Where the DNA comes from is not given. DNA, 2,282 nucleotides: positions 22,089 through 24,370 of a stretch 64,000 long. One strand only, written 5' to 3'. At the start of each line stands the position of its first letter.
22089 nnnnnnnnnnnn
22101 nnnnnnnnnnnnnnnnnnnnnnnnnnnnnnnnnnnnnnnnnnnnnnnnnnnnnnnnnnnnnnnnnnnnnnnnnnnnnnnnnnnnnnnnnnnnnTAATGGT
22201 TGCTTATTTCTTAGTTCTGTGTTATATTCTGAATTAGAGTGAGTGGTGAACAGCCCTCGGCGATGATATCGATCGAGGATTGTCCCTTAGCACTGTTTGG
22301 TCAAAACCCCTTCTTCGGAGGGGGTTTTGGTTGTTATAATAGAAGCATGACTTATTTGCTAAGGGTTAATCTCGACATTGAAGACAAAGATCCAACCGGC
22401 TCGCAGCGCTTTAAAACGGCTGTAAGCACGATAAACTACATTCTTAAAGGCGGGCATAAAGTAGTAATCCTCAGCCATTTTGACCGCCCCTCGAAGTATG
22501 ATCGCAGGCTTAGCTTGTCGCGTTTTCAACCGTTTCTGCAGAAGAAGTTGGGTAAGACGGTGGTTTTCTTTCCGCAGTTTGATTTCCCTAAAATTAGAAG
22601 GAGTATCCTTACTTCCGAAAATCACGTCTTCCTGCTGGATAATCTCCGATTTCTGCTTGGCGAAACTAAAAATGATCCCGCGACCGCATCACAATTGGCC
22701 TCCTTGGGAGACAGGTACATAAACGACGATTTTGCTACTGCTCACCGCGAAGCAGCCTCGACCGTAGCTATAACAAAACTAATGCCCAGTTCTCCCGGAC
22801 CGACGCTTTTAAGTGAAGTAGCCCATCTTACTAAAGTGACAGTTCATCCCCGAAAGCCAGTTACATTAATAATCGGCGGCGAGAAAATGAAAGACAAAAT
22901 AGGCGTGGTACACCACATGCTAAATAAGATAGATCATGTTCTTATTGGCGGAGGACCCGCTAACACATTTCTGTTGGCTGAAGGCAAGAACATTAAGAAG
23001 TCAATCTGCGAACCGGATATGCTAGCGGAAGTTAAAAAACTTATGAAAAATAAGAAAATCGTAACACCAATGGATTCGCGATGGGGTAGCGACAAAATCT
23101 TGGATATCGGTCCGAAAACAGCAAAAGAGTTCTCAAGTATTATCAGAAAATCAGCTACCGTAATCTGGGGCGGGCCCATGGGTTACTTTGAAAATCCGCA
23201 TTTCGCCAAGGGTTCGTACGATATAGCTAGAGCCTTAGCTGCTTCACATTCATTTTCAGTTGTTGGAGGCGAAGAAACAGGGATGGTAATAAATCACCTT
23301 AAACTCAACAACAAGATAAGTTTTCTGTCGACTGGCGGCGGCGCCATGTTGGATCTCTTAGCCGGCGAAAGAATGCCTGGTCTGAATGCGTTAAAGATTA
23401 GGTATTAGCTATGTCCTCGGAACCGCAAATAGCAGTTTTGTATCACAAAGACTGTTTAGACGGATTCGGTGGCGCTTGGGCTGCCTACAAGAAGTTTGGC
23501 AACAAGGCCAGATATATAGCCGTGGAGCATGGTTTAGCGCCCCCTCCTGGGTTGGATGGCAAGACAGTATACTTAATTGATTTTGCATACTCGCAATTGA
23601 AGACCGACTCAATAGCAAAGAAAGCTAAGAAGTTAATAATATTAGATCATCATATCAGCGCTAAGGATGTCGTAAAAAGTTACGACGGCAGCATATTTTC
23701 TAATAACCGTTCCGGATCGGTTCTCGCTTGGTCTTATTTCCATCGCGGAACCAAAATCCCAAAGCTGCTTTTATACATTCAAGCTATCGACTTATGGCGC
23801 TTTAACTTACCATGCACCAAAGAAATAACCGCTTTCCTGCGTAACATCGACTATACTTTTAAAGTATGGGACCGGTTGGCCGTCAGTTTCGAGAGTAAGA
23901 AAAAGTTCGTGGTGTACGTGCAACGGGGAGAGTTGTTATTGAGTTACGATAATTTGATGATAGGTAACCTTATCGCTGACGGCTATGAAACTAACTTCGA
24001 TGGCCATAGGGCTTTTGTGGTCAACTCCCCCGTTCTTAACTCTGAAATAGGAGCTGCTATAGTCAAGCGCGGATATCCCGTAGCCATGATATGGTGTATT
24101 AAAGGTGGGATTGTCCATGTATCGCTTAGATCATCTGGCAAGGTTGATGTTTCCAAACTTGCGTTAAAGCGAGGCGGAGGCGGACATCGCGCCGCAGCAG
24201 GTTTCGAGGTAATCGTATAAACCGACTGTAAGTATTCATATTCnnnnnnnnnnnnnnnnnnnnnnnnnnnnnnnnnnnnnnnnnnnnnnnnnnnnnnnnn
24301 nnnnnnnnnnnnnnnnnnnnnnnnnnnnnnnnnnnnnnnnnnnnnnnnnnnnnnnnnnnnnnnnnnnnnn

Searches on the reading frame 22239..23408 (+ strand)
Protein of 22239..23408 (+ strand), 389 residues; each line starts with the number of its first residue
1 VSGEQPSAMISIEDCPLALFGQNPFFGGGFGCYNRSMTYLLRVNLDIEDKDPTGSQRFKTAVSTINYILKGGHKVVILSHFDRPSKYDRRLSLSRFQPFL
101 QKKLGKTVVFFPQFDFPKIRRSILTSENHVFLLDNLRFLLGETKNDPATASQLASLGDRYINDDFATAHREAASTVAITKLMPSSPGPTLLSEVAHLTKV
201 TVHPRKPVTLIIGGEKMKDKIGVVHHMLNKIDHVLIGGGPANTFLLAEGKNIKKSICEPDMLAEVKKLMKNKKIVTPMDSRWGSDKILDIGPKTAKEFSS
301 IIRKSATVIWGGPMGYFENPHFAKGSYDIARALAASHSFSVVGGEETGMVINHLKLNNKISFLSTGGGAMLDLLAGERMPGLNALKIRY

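Call 6: search_protein_families(library=pfam, proteins=[window:22239-23408:+], max_evalue=0.01)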
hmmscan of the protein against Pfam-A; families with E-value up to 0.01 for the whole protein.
window:22239-23408:+ (389 aa): 1 family
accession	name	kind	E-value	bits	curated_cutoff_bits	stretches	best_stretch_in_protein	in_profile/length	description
PF00162.24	PGK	-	1.1e-96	324.5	27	1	42-377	14-379/379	Phosphoglycerate kinase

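Call 13: find_encoding_contigs(protein=window:22347-23408:+, flank=4000, max_places=10)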
Protein window:22347-23408:+ (353 aa): 2 contigs read that carry it; 1 place shown.
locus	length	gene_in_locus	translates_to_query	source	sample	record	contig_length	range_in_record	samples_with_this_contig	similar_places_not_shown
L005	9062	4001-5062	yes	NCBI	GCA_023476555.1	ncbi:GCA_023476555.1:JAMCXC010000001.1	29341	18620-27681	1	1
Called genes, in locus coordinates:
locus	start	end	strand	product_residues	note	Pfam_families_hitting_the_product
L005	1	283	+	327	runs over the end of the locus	PF01087:GalP_UDP_transf, PF16268:DUF4921, PF11969:DcpS_C (faint), PF01230:HIT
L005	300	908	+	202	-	PF09335:VTT_dom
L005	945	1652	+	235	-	PF00121:TIM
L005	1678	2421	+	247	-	PF04402:SIMPL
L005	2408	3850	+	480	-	-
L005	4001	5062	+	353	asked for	PF00162:PGK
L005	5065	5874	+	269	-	PF02272:DHHA1 (weak)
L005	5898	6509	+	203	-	PF01693:Cauli_VI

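Call 21: find_related_loci(query=window:22347-23408:+, collection=genome_contigs, flank=6000)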
Query window:22347-23408:+ (353 aa) in genome_contigs; peptide patterns used: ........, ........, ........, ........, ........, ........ (x = any residue, [..] = any of these).
155 stretches matched a pattern; 5 encode a relative of the query (tblastn E <= 1e-3); 5 distinct loci.
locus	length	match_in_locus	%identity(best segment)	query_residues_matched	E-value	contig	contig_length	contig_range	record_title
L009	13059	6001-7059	78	1-353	0e+0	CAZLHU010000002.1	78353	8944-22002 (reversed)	MAG TPA_asm: uncultured Candidatus Saccharibacteria bacterium isolate binchicken_co3_595 genome assembly, contig: NODE_8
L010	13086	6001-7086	51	1-353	1e-110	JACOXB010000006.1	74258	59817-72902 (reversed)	MAG: Candidatus Colwellbacteria bacterium isolate NC_groundwater_142_Ag_S-0.1um_47_15 S4_GD2017_2_S1_scaffold_387, whole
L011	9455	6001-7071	48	1-353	2e-105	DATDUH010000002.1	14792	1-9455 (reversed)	MAG TPA_asm: Candidatus Paceibacterota bacterium isolate SMAG_U8053 k141_1178743, whole genome shotgun sequence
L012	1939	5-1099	48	1-353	8e-111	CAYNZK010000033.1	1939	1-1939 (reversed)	MAG TPA_asm: uncultured Candidatus Saccharibacteria bacterium isolate ERP125453_co1_532 genome assembly, contig: NODE_94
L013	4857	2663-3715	46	1-349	3e-94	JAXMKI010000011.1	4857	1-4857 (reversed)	MAG: Patescibacteria group bacterium isolate G9_metabat.bin.1 k141_163442, whole genome shotgun sequence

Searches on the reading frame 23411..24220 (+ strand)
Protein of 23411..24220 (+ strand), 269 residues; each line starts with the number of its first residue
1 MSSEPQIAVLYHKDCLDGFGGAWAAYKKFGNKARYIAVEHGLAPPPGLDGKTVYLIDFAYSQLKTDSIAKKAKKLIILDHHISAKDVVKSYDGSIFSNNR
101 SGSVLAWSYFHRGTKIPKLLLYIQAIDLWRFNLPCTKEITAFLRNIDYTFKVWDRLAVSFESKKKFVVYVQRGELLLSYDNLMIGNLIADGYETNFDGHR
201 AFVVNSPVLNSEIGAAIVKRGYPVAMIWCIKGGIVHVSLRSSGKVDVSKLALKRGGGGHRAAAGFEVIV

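Call 6: search_protein_families(library=pfam, proteins=[window:23411-24220:+], max_evalue=0.01)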
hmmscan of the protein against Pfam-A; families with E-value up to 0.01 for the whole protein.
window:23411-24220:+ (269 aa): 2 families
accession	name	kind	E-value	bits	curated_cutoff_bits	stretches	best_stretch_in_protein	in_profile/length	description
PF02272.25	DHHA1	-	1.3e-06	29.2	25.9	1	219-266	28-82/102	DHHA1 domain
PF01368.27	DHH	-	0.0014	19.3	28.1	1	7-88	2-79/125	DHH family, N-terminal domain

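Call 15: find_encoding_contigs(protein=window:23411-24220:+, flank=5000, max_places=10)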
Protein window:23411-24220:+ (269 aa): 3 contigs read that carry it; 3 places shown.
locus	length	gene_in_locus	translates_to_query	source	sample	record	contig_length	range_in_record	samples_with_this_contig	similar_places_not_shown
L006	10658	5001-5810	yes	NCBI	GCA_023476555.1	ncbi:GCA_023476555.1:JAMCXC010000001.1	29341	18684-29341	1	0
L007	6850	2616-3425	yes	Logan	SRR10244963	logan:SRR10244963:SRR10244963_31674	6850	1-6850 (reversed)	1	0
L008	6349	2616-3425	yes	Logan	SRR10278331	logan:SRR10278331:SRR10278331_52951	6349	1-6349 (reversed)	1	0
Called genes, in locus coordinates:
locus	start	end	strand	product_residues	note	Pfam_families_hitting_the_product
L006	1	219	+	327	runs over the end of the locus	PF01087:GalP_UDP_transf, PF16268:DUF4921, PF11969:DcpS_C (faint), PF01230:HIT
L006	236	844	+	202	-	PF09335:VTT_dom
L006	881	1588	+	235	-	PF00121:TIM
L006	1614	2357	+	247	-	PF04402:SIMPL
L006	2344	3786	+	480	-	-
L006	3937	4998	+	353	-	PF00162:PGK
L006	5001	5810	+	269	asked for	PF02272:DHHA1 (weak)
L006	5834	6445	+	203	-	PF01693:Cauli_VI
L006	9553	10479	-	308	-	PF13565:HTH_32 (weak), PF00665:rve, PF13683:rve_3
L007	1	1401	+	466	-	?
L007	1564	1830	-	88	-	-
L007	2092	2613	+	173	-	PF00162:PGK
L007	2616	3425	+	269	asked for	PF02272:DHHA1 (weak)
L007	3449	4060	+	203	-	PF01693:Cauli_VI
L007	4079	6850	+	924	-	?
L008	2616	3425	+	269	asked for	PF02272:DHHA1 (weak)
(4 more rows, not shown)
